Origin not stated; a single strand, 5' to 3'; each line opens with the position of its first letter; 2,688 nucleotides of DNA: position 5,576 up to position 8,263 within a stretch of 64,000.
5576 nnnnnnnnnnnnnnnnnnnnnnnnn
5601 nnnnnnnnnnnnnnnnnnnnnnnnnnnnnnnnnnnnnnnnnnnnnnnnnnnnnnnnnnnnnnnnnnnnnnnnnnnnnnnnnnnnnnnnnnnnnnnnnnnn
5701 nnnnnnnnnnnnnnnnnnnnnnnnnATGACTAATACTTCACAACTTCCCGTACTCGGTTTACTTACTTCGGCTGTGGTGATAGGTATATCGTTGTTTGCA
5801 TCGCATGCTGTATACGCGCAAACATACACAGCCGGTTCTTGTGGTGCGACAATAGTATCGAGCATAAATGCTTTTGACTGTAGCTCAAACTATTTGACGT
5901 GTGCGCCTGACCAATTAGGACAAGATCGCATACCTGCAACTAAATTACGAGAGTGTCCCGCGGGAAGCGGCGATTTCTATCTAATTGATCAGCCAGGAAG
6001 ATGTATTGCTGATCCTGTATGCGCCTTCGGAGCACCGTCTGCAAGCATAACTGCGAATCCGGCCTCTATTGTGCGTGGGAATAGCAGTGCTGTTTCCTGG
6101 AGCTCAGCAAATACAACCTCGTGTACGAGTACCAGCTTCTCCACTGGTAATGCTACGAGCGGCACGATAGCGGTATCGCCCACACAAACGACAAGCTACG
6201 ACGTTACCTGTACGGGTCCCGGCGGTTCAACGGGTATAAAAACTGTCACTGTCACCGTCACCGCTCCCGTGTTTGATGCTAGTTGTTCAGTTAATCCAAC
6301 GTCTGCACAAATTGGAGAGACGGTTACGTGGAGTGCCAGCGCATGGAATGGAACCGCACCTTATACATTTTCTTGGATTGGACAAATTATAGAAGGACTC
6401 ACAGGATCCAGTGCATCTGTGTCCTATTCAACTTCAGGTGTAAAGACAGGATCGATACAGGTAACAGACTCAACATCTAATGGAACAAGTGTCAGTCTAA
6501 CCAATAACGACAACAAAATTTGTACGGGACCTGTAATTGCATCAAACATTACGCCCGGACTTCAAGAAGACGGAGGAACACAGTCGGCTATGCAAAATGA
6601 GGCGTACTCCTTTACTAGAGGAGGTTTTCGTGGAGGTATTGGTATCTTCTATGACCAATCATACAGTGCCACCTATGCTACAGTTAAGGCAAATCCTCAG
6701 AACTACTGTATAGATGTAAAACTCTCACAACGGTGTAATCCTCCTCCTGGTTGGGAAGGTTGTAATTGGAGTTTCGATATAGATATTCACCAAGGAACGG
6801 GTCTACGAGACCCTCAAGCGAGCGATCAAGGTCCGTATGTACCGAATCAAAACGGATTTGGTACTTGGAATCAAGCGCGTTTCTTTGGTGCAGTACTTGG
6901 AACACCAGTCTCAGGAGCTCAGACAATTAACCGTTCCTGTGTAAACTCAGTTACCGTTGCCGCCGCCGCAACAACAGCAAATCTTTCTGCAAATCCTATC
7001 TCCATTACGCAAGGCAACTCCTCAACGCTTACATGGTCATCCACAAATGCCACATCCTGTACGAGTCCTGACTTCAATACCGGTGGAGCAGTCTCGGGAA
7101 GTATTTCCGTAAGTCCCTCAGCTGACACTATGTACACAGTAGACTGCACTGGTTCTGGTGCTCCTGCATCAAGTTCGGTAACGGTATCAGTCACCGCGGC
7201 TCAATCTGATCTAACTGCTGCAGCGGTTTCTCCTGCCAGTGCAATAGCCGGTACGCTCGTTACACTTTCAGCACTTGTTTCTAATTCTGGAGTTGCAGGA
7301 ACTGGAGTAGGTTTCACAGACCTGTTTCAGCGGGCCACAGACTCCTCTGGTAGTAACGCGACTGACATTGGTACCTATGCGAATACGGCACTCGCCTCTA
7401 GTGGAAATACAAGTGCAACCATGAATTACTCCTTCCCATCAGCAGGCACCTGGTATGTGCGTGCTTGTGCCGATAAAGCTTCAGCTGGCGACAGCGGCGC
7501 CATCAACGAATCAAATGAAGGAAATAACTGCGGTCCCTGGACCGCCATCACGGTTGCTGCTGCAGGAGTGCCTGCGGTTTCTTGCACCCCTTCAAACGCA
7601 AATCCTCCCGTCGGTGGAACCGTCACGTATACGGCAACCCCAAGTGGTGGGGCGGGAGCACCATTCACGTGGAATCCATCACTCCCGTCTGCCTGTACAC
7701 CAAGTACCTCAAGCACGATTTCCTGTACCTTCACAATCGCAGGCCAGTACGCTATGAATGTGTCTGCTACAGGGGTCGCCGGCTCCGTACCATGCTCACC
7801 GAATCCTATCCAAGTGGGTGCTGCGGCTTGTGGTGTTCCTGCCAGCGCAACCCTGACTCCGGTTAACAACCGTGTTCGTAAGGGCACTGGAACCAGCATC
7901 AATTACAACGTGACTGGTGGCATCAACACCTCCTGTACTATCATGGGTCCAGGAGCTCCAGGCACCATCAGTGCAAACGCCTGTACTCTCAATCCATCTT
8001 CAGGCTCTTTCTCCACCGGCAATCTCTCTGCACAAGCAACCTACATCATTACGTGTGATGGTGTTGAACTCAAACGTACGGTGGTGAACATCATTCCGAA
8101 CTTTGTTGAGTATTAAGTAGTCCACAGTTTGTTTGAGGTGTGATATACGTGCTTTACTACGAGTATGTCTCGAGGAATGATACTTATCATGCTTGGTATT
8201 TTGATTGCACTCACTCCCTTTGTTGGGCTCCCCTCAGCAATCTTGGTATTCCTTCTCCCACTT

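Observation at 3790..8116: Modular paralogs: variable N-terminal regions fused to a conserved about 310 aa C-terminal module (CARDB-like domain + two Cys-containing Ig-like domains) with a conserved extreme C-terminal motif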

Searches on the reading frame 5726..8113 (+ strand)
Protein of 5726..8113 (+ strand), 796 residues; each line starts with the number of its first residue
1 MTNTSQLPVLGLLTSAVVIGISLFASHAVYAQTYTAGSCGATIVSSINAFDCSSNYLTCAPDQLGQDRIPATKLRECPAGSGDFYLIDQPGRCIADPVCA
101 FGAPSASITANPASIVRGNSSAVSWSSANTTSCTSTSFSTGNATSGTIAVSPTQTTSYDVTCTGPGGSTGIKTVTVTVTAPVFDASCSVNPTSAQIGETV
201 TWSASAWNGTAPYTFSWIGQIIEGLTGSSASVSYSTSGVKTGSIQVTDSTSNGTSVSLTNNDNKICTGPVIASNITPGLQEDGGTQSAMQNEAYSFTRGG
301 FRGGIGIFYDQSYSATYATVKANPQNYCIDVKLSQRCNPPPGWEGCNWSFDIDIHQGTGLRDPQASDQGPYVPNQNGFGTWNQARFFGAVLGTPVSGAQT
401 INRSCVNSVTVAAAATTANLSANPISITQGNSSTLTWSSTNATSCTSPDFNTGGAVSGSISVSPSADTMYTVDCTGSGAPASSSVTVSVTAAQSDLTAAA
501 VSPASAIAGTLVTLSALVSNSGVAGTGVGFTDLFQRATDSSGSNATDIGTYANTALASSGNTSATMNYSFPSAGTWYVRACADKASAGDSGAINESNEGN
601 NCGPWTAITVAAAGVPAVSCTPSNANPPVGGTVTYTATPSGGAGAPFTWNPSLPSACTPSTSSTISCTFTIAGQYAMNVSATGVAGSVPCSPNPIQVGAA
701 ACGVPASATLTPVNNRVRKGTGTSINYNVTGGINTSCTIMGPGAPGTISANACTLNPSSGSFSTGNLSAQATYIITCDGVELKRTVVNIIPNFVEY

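Call 7: search_protein_families(library=pfam, proteins=[window:5726-8113:+], max_evalue=0.1)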
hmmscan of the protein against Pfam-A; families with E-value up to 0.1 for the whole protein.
window:5726-8113:+ (796 aa): 2 families
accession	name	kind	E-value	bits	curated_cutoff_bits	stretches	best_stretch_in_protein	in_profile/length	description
PF07705.17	CARDB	-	1.7e-06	28.6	22.7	1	494-602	2-98/101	CARDB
PF24528.1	Ig_ADGRF3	-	0.045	14.4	27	0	430-489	30-90/91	Adhesion G-protein coupled receptor F3-like, Ig-like domain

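Call 10: search_protein_families(library=ncbifam, proteins=[window:5726-8113:+], max_evalue=0.1)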
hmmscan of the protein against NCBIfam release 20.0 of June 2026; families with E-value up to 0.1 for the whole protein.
window:5726-8113:+ (796 aa): 0 families

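Call 14: find_encoding_contigs(protein=window:5726-8113:+, flank=10000, max_places=4)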
Protein window:5726-8113:+ (796 aa): 6 contigs read that carry it; 3 places shown.
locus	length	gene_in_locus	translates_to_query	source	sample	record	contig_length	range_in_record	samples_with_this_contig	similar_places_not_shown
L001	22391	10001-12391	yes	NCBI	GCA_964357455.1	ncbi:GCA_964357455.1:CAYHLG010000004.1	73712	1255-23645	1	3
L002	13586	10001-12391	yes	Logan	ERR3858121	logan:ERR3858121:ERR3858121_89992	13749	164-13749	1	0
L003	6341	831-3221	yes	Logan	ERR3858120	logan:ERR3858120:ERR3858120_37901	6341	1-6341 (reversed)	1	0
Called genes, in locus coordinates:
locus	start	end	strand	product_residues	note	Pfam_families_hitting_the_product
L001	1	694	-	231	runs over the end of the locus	PF13480:Acetyltransf_6 (weak), PF04377:ATE_C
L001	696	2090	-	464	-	PF01225:Mur_ligase, PF08245:Mur_ligase_M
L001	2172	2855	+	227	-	PF00590:TP_methylase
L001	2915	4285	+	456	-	-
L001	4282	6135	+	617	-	-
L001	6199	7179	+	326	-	-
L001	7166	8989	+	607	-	PF07705:CARDB (faint)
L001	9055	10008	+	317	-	-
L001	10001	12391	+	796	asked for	PF07705:CARDB (weak)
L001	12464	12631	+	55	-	-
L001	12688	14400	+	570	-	PF01935:DUF87 (faint), PF10412:TrwB_AAD_bind, PF12696:TraG-D_C (weak)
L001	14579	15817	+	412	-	PF13439:Glyco_transf_4, PF13579:Glyco_trans_4_4, PF20706:GT4-conflict, PF00534:Glycos_transf_1, PF13692:Glyco_trans_1_4, PF13524:Glyco_trans_1_2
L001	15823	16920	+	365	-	PF13439:Glyco_transf_4, PF13579:Glyco_trans_4_4, PF00534:Glycos_transf_1, PF13692:Glyco_trans_1_4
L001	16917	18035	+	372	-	PF13439:Glyco_transf_4 (weak), PF13579:Glyco_trans_4_4 (weak), PF00534:Glycos_transf_1, PF13692:Glyco_trans_1_4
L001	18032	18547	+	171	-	-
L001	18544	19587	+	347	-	PF00534:Glycos_transf_1, PF13692:Glyco_trans_1_4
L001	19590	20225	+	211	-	PF13489:Methyltransf_23 (weak), PF13649:Methyltransf_25 (weak), PF08241:Methyltransf_11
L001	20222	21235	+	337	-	PF01075:Glyco_transf_9, PF02350:Epimerase_2 (weak)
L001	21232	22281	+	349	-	PF03016:Exostosin_GT47, PF24785:RXYLT1_C (weak)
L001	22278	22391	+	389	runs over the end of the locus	PF00534:Glycos_transf_1, PF13692:Glyco_trans_1_4, PF13524:Glyco_trans_1_2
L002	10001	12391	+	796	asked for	PF07705:CARDB (weak)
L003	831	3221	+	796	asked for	PF07705:CARDB (weak)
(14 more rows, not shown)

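Call 72: search_protein_families(library=pfam, proteins=[L001:2915-4282:+], max_evalue=0.05)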
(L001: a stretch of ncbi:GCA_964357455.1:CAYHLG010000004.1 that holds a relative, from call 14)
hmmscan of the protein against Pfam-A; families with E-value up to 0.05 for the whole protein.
L001:2915-4282:+ (456 aa): 2 families
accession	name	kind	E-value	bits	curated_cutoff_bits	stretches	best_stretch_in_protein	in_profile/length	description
PF10633.15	NPCBM_assoc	-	0.0026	18.4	24.4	0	115-144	44-73/78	NPCBM-associated, NEW3 domain of alpha-galactosidase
PF12690.13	BsuPI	-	0.03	14.7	22.9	0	111-149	62-99/101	Intracellular proteinase inhibitor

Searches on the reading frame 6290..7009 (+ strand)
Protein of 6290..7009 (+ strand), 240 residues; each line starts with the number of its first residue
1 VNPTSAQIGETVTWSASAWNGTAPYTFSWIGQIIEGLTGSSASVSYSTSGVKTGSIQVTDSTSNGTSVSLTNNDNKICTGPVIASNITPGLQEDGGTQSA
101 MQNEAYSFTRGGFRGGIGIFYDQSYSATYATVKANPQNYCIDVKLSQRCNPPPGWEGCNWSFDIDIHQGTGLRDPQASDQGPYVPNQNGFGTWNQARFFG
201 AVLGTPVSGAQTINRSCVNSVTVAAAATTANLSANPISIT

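Call 61: search_solved_structures(query=window:6290-7009:+, max_evalue=1)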
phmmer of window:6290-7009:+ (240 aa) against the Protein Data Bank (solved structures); distinct sequences matched with E-value up to 1: 4.
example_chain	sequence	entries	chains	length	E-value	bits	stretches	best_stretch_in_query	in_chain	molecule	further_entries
7y5j_A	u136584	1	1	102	0.076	16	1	3-77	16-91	Down Syndrome Cell Adhesion Molecules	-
5lxk_A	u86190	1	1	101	0.11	15.5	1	5-68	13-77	Decoration protein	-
8zvi_a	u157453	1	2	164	0.67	12.9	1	5-67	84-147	Decoration protein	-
1f97_A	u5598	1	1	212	0.71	12.8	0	159-194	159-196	JUNCTION ADHESION MOLECULE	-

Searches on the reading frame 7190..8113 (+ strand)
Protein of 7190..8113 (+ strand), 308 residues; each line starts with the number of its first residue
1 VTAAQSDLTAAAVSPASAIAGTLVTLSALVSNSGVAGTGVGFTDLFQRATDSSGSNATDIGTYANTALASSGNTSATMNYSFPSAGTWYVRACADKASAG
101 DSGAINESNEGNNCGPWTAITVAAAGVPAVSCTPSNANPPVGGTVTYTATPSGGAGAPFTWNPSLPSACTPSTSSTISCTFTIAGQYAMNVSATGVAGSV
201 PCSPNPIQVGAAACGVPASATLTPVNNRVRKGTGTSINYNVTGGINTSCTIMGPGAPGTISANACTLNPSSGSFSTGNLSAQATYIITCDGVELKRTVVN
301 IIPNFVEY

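Call 9: find_homologous_proteins(query=window:7190-8113:+, max_evalue=0.001)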
Query window:7190-8113:+ (308 aa): 19 proteins with E <= 0.001 among 8000 candidates.
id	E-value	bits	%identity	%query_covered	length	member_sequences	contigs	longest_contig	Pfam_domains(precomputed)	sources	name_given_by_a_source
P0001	1.5e-70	256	40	100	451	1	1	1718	PF07705.18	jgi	jgi:hypothetical protein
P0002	5.4e-57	212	59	37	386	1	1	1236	PF07705.18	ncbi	ncbi:MAG: CARDB domain-containing protein, partial [Patescibacteria group bacterium]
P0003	2.1e-56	210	46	98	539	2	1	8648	PF07705.18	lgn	-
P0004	2.0e-55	206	46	100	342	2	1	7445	PF07705.18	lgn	-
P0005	7.5e-54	201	45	98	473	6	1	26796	-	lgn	-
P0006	3.4e-52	196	45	98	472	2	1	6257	-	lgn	-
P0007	9.1e-43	165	39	99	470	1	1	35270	PF07705.18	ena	-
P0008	2.0e-38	151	38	99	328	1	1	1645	PF07705.18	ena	-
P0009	1.2e-35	141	39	98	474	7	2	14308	-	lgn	-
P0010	4.0e-34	137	39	98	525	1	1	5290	PF07705.18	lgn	-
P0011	1.0e-30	125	37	99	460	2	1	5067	PF07705.18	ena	-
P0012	6.2e-27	113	54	43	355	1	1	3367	PF22352.3,PF07705.18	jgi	jgi:hypothetical protein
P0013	5.0e-26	110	55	39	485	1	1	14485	-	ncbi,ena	-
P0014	7.9e-23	99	56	39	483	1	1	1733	PF07705.18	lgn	-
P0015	2.8e-21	94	49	47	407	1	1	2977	PF07705.18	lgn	-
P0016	5.2e-16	77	29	96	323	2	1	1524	PF07705.18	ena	-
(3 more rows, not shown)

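Call 15: find_encoding_contigs(protein=P0005, flank=10000, max_places=3)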
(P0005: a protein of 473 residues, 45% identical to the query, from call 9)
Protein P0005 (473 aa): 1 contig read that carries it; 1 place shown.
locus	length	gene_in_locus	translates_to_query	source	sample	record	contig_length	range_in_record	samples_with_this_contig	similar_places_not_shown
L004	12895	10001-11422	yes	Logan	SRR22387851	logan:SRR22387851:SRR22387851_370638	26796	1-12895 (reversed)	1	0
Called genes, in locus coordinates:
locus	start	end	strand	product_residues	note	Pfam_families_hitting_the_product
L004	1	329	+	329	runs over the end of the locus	PF02779:Transket_pyr, PF02780:Transketolase_C, PF22613:Transketolase_C_1 (weak)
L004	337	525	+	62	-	-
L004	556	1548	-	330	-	PF00294:PfkB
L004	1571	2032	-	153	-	PF07963:N_methyl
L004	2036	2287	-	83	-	-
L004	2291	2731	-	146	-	PF07963:N_methyl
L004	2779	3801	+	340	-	PF00274:Glycolytic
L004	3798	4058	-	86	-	-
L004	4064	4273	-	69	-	-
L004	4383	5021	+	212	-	PF01386:Ribosomal_L25p, PF14693:Ribosomal_TL5_C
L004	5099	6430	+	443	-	PF13406:SLT_2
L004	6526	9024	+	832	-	PF18911:PKD_4 (faint), PF07705:CARDB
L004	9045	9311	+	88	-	-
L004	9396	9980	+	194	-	-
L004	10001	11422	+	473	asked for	-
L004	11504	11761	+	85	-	PF01197:Ribosomal_L31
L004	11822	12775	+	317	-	PF03462:PCRF, PF00472:RF-1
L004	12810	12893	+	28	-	?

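Call 16: find_encoding_contigs(protein=P0007, flank=10000, max_places=3)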
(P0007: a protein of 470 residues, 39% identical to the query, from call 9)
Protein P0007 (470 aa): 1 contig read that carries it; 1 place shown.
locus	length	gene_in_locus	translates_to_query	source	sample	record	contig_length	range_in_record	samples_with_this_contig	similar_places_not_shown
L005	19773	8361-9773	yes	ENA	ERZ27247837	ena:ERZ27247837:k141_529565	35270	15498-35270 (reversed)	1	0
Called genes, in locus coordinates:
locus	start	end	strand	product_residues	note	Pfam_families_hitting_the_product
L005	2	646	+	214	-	?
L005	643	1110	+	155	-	PF02502:LacAB_rpiB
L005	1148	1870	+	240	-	PF00834:Ribul_P_3_epim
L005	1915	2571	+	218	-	PF00834:Ribul_P_3_epim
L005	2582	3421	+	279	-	PF13292:DXP_synthase_N, PF00456:Transketolase_N, PF00676:E1_dh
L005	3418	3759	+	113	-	-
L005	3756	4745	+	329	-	PF02779:Transket_pyr, PF02780:Transketolase_C, PF22613:Transketolase_C_1 (weak)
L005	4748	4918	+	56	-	-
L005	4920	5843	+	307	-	PF00316:FBPase, PF18913:FBPase_C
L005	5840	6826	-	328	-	PF00294:PfkB, PF08543:Phos_pyr_kin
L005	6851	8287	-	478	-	PF00795:CN_hydrolase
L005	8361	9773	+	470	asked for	PF07705:CARDB (weak)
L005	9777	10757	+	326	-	PF00274:Glycolytic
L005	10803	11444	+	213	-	PF01386:Ribosomal_L25p, PF14693:Ribosomal_TL5_C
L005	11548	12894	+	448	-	PF13406:SLT_2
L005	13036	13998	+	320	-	-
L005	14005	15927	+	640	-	-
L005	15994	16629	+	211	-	-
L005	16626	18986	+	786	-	-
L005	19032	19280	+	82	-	PF01197:Ribosomal_L31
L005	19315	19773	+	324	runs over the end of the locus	PF03462:PCRF, PF00472:RF-1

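Call 30: predict_structure(alignment_id=A1)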
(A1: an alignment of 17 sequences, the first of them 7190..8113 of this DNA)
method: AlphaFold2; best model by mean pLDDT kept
length: 308 residues; sequences in the alignment: 17
mean_pLDDT: 90.2   pTM: 0.55
mean pLDDT of the five models: 90.2, 90.0, 89.3, 88.5, 87.4
residues with pLDDT >= 90: 206; 70-90: 88; 50-70: 14; < 50: 0
segments of 3 or more residues with pLDDT < 50: none
pLDDT, mean of each block of 10 residues (from residue 1): 85 95 95 96 97 94 97 97 95 89 88 96 84 91 92 87 82 93 88 90 86 67 96 96 85 94 79 95 95 95 75
secondary structure, 60 per line:
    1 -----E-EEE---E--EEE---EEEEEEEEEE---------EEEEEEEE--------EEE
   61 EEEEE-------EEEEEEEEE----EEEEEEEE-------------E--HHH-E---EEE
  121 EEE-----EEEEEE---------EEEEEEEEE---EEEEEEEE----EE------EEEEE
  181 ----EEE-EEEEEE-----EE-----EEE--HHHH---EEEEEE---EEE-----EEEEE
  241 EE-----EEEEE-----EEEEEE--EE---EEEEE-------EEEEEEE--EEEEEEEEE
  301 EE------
elements in order: E8-10 E17-19 E23-32 E42-49 E58-65 E73-81 E86-93 E118-123 E129-134 E144-152 E156-163 E176-180 E185-187 E189-194 E207-209 H212-215 E219-224 E228-230 E236-242 E248-252 E258-263 E271-275 E283-289 E292-302
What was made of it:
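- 7190..8113 (+): Constant module of C. The CARDB domain is module aa 1-123, the middle Ig domain 129-209 and the terminal Ig domain 219-302. The last 6 residues, PNFVEY, are coil. AF2 model with pLDDT 90.2 (call 30).
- On Outer-membrane-protein beta-signal: The terminal F or Y is present, but the protein is a chain of Ig sandwiches and not a barrel (call 30).
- The tail is coil with lower pLDDT, about 75 (call 30). The tail's pLDDT of about 75 is not fully disordered (call 30). DSSP calls the last 6 residues coil, with a drop in confidence (call 30). All three Ig domains are predicted complete, with no missing strand (call 30).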

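Call 32: fold_search(model_id=the predicted structure, library=pdb)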
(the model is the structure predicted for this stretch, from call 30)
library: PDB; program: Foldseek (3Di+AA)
matches with E <= 10: 1979; with E <= 0.001: 511
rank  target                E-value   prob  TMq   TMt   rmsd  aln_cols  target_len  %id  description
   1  1cwv                  1.1e-08  1.00  0.31  0.23  11.4       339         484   15  CRYSTAL STRUCTURE OF INVASIN: A BACTERIAL INTEGRIN-BINDING PROTEIN (released 1999-10-13)
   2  8cml_E                5.6e-08  1.00  0.24  0.14  26.2       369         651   10  Cryo-EM structure of complement C5 in complex with nanobodies UNbC5-1 and UNbC5-2 (released 2023-09-27)
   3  4u7m                  9.4e-08  1.00  0.35  0.36  12.9       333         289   10  LRIG1 extracellular domain: Structure and Function Analysis (released 2015-04-08)
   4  4m9p                  1.1e-07  1.00  0.19  0.20  26.4       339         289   12  Crystal structure of the human filamin A Ig-like domains 3-5 (released 2014-02-05)
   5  3hrz_A                2.0e-07  1.00  0.23  0.15  21.5       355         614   10  Cobra Venom Factor (CVF) in complex with human factor B (released 2009-07-07)
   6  3hs0_F                2.8e-07  1.00  0.26  0.17  21.2       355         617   11  Cobra Venom Factor (CVF) in complex with human factor B (released 2009-07-07)
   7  3hs0_A                3.3e-07  1.00  0.21  0.14  21.7       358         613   11  Cobra Venom Factor (CVF) in complex with human factor B (released 2009-07-07)
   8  8wa2_F                3.4e-07  1.00  0.29  0.09  14.4       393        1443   14  cryo-EM structure of native mastigonemes isolated from Chlamydomonas reinhardtii at 3.0 angstrom resolution (released 2024-04-10)
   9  6ew1                  4.2e-07  1.00  0.19  0.20  26.0       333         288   13  Crystal structure of the Filamin A Ig-like domains 3-5 mutant P637Q (released 2018-10-31)
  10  9g93_A                4.7e-07  1.00  0.29  0.18  19.8       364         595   10  CryoET structure of the in vitro grown Bacillus anthracis Sap S-layer (released 2024-12-18)
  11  3prx_B                4.7e-07  1.00  0.23  0.09  22.0       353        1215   12  Structure of Complement C5 in Complex with CVF and SSL7 (released 2011-01-19)
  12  9qk2_F                4.7e-07  1.00  0.21  0.12  25.2       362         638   10  Structure of the Complement classical and lectin pathway C3 convertase in complex with substrate C3 (released 2025-12-24)
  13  3pvm_B                5.2e-07  1.00  0.23  0.09  21.8       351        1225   12  Structure of Complement C5 in Complex with CVF (released 2011-01-19)
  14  7z4b_DW               6.4e-07  1.00  0.34  0.14  16.1       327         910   14  Bacteriophage SU10 virion (C1) (released 2022-12-28)
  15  7sqc_2B               6.7e-07  1.00  0.32  0.17  10.8       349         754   10  Ciliary C1 central pair apparatus isolated from Chlamydomonas reinhardtii (released 2022-04-13)
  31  3idu_A                2.4e-06  1.00  0.31  0.75   2.7       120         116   19  Crystal Structure of the CARDB domain of the PF1109 protein in complex with di-metal ions from Pyrococcus furiosus, No (released 2009-08-04)
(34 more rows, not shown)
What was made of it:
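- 7190..8113 (+): Foldseek matches generic Ig tandems and the CARDB structure 3idu (call 32).
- On CARDB domain (Pfam PF07705): The model superposes on CARDB 3idu with TMt 0.75 (call 32).
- Foldseek hits include S-layer and fibre proteins (Sap, SbsB, mastigoneme, invasin; call 32).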

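Call 72: search_protein_families(library=pfam, proteins=[L005:13036-13995:+, L005:15994-16626:+, L004:9396-9977:+, L004:6526-9021:+], max_evalue=0.05)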
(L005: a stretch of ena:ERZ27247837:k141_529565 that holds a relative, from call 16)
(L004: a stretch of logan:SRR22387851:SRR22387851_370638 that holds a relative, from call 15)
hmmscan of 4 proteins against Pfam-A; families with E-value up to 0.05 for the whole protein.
L005:13036-13995:+ (320 aa): 0 families

L005:15994-16626:+ (211 aa): 1 family
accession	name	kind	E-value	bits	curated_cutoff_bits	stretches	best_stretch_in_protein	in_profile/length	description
PF24418.1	DUF7550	-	0.0078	16.3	27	1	1-26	30-55/59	Family of unknown function (DUF7550)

L004:9396-9977:+ (194 aa): 0 families

L004:6526-9021:+ (832 aa): 2 families
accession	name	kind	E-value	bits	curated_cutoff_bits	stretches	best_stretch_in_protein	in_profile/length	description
PF07705.17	CARDB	-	1.1e-08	35.6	22.7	1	541-641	2-97/101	CARDB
PF18911.6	PKD_4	-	1e-07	32.3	27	1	482-535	29-83/85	PKD domain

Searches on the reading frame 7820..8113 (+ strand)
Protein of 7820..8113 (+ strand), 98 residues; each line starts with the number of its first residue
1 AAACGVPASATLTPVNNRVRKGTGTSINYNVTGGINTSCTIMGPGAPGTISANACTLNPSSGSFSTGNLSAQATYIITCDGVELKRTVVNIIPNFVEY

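Call 42: search_protein_representatives(alignment_id=A3)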
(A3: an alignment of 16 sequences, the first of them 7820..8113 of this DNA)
Query: 16 sequences, 97 profile positions. Proteins with E-value up to 0.001 (for the whole library): 7028; up to 1e-10: 2267; up to 1e-30: 153. The best 150 are listed.
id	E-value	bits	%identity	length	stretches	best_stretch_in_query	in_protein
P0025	2.4e-89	309.8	-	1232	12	7-93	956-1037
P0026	6.8e-89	308.3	-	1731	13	5-91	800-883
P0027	3.1e-85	296.6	-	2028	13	4-92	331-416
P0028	1.8e-84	294.1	-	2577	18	9-94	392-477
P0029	3.0e-83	290.2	-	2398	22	8-90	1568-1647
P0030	5.0e-77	270.3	-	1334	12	4-96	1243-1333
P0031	1.8e-75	265.3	-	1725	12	8-93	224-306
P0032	5.3e-72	254.2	-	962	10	10-91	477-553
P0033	2.6e-65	232.7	-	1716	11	7-91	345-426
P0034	2.3e-63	226.5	-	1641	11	4-90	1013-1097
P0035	3.1e-61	219.7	-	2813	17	9-92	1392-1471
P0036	5.0e-60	215.8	-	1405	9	4-92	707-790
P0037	6.5e-60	215.4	-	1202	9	10-93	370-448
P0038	1.9e-59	213.9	-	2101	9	5-93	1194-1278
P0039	9.8e-58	208.4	-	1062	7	5-92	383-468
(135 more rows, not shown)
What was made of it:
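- The Ig fold of the end-domain is generic (calls 32, 42).
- On Widespread Ig-like repeat family to which the last domain belongs (no Pfam name found): There are 7028 proteins at E<=1e-3, many with 5-44 copies (call 42).
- The domain is otherwise a generic repeat (call 42).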
